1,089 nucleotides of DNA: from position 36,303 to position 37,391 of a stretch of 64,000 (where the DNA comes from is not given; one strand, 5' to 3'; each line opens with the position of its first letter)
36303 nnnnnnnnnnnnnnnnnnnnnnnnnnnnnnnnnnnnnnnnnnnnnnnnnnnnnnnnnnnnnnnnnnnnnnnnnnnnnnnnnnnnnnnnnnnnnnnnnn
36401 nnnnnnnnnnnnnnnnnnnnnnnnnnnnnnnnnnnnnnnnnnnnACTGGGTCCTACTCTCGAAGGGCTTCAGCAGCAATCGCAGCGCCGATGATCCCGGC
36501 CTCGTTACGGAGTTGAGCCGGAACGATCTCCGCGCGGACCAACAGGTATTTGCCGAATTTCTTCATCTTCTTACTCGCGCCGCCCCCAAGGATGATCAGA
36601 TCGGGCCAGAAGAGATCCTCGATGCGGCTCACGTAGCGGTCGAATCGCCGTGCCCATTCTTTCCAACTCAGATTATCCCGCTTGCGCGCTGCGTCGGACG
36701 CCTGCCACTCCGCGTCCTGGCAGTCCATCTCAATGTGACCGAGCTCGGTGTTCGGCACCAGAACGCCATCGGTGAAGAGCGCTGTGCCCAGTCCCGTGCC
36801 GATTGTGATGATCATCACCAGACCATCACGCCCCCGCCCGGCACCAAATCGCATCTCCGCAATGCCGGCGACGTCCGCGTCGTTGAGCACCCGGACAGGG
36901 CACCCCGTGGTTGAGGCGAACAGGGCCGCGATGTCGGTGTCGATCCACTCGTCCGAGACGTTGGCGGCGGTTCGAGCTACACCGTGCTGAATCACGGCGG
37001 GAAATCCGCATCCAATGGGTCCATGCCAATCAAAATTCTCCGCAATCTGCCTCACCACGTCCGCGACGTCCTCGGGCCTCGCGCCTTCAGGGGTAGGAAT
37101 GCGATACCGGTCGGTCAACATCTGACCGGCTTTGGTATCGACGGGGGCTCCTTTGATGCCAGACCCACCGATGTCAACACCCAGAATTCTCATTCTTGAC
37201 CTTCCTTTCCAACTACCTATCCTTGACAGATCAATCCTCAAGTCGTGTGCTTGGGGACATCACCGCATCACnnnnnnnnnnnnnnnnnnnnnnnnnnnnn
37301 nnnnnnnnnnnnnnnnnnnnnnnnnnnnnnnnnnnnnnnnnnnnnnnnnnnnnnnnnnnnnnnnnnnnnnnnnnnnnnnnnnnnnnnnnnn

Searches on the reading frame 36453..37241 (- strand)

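Call 45: search_protein_families(library=pfam, proteins=[window:36453-37241:-], max_evalue=0.00001)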
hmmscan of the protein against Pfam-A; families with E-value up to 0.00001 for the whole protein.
window:36453-37241:- (262 aa): 1 family
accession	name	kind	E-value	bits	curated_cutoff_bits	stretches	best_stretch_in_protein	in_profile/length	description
PF00480.26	ROK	-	3.5e-21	76.4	22.9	1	20-174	2-162/294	ROK family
